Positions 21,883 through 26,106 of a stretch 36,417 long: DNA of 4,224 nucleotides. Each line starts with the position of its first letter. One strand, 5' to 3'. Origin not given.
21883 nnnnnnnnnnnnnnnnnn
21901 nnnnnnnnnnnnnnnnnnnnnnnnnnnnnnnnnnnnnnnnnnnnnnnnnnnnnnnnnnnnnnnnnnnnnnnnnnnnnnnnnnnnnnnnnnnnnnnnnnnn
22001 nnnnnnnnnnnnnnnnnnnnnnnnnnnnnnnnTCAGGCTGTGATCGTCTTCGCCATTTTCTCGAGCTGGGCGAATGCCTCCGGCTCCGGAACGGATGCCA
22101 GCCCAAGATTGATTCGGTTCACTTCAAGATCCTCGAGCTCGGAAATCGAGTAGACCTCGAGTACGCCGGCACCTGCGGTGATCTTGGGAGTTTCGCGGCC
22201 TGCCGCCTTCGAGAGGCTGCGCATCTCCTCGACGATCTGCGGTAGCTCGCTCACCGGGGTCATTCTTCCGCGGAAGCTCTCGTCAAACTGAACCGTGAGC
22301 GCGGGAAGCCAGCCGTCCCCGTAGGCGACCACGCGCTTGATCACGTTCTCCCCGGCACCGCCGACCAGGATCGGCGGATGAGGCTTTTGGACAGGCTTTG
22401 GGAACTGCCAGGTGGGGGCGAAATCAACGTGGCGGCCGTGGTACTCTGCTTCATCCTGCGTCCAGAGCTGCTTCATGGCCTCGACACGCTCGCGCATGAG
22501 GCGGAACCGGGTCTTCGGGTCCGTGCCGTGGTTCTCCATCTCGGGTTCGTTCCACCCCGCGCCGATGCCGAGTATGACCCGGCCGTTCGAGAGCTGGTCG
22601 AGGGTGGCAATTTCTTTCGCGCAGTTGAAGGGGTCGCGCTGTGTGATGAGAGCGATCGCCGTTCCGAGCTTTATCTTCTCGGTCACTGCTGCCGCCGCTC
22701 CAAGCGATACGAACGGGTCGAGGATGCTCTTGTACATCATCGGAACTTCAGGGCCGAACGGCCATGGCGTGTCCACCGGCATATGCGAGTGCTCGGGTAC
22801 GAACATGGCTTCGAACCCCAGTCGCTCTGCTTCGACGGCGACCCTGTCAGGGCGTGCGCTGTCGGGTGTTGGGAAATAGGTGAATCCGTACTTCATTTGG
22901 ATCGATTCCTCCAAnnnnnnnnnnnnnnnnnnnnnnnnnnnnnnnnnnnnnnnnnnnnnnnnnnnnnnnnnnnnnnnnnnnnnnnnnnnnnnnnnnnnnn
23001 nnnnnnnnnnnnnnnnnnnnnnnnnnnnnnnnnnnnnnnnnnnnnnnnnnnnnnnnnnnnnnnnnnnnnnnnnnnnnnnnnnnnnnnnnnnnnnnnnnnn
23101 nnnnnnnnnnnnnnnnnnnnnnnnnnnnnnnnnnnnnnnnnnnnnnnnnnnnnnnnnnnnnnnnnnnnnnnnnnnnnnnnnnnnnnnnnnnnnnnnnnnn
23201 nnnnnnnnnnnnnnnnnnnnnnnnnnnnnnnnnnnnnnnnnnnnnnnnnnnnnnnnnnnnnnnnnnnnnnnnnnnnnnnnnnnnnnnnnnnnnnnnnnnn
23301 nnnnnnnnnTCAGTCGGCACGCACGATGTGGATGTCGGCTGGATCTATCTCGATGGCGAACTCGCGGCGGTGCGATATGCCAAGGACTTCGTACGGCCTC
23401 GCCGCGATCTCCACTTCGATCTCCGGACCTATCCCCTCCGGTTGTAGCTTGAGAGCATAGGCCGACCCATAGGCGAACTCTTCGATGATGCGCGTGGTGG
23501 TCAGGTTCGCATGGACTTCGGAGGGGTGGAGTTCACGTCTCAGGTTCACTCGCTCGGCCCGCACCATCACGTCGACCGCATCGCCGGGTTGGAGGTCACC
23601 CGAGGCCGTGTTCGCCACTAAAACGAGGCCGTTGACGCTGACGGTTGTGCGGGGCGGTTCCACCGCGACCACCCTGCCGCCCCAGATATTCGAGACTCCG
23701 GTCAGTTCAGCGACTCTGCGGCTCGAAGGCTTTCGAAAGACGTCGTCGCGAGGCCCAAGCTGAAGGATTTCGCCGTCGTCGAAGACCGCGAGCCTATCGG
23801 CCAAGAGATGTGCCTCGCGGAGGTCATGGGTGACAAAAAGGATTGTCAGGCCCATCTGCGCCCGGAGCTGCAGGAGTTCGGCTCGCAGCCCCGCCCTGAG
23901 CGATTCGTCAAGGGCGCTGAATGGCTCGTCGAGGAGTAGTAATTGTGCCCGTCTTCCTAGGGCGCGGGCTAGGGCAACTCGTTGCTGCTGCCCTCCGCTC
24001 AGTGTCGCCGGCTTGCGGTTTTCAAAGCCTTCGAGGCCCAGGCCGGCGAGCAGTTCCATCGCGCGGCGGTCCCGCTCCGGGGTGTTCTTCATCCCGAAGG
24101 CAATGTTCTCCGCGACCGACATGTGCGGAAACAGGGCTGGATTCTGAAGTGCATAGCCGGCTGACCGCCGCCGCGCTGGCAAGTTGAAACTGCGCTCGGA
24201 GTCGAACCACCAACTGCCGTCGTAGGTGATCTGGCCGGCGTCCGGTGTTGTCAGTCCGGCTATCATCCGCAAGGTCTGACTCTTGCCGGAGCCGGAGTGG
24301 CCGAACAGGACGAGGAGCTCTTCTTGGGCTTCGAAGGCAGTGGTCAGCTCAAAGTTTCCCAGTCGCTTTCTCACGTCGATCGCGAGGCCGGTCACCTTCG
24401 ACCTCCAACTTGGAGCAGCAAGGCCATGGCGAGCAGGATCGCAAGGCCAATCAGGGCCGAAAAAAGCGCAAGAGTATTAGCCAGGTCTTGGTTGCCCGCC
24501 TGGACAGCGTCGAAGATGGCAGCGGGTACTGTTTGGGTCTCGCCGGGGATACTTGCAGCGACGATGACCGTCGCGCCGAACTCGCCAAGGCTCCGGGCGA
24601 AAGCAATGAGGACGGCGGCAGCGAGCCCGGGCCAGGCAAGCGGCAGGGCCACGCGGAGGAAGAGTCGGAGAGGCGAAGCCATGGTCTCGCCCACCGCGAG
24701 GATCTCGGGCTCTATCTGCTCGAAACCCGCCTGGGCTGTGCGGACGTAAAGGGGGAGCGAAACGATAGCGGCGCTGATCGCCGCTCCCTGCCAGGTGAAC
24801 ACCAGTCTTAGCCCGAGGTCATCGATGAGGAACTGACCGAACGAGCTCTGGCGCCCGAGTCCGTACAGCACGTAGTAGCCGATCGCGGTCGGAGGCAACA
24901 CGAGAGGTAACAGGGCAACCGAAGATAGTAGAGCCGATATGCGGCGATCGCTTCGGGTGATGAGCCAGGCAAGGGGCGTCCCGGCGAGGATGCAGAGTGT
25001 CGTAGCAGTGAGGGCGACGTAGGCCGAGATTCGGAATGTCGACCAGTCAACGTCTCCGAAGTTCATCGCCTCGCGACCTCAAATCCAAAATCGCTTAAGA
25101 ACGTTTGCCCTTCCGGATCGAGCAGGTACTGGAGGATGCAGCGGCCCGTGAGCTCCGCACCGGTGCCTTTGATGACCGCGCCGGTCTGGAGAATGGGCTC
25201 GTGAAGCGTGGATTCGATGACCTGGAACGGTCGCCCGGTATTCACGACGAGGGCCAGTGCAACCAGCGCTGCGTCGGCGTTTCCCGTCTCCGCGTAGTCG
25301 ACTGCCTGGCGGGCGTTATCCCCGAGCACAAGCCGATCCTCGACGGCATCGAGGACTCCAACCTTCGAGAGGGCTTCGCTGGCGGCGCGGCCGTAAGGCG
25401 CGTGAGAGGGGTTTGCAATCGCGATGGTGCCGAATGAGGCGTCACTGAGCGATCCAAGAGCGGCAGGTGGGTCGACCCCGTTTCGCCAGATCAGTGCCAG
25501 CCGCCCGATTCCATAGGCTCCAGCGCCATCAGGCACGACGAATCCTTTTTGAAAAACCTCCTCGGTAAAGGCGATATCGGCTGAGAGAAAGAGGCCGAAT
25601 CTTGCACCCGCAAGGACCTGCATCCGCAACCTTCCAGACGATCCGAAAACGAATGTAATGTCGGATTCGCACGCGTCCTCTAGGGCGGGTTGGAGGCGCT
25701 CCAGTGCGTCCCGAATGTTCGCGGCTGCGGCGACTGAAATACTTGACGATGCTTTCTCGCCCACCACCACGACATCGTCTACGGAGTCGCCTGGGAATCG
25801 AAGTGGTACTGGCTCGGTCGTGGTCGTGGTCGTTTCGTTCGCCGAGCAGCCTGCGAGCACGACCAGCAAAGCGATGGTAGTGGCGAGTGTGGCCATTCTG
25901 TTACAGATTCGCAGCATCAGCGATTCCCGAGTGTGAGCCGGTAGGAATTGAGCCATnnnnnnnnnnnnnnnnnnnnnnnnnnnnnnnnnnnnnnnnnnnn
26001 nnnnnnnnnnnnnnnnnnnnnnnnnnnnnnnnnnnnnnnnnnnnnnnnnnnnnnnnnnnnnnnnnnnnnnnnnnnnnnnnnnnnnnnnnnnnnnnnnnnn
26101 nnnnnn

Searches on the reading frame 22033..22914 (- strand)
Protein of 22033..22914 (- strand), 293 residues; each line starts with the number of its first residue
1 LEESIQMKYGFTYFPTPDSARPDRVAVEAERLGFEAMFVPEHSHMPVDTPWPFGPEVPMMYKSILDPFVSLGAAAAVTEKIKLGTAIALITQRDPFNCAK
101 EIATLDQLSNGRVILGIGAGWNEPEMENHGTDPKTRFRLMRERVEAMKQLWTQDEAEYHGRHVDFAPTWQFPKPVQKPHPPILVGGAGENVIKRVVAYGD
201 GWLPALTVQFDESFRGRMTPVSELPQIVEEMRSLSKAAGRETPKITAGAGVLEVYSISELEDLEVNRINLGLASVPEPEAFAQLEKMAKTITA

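Call 44: search_protein_families(library=pfam, proteins=[window:22033-22914:-], max_evalue=0.0001)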
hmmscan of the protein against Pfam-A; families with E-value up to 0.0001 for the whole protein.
window:22033-22914:- (293 aa): 1 family
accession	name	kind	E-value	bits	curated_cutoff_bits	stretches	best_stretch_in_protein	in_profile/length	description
PF00296.26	Bac_luciferase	-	2e-52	178.9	27.9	1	24-212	27-198/314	Luciferase-like monooxygenase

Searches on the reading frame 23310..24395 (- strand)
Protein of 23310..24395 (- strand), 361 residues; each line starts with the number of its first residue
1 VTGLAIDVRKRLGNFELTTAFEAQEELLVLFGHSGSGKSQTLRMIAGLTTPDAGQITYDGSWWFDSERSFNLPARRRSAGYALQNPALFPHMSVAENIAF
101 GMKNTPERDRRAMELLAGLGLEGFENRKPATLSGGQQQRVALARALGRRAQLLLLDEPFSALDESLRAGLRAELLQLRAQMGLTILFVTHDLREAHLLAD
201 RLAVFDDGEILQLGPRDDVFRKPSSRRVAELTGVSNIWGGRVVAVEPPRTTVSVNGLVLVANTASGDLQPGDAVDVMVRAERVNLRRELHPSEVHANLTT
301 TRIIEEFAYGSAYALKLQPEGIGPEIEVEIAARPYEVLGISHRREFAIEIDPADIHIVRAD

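Call 5: search_protein_families(library=pfam, proteins=[window:23310-24395:-], max_evalue=0.01)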
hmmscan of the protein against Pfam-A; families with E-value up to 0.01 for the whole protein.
window:23310-24395:- (361 aa): 4 families
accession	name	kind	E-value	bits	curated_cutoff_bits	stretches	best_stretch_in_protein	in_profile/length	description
PF00005.33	ABC_tran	-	7.2e-33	114.5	25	1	24-159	10-136/137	ABC transporter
PF13304.12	AAA_21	-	2.4e-05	25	27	1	129-192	235-300/304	AAA domain, putative AbiEii toxin, Type IV TA system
PF13401.12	AAA_22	-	0.00057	20.6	27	1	25-185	5-118/130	AAA domain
PF02463.25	SMC_N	-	0.0029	17.5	40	0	130-180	135-189/220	RecF/RecN/SMC N terminal domain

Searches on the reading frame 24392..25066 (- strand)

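Call 5: search_protein_families(library=pfam, proteins=[window:24392-25066:-], max_evalue=0.01)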
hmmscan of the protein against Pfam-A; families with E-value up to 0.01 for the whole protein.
window:24392-25066:- (224 aa): 1 family
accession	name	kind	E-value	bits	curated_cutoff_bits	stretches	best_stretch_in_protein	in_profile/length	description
PF00528.27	BPD_transp_1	-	2.6e-09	37.5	26.4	1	29-217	1-174/184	Binding-protein-dependent transport system inner membrane component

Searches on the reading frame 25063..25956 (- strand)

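Call 5: search_protein_families(library=pfam, proteins=[window:25063-25956:-], max_evalue=0.01)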
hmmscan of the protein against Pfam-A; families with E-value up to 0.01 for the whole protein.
window:25063-25956:- (297 aa): 1 family
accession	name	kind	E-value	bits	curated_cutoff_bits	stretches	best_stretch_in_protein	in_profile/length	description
PF13531.11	SBP_bac_11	-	4.2e-40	138.3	25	1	73-293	1-227/227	Bacterial extracellular solute-binding protein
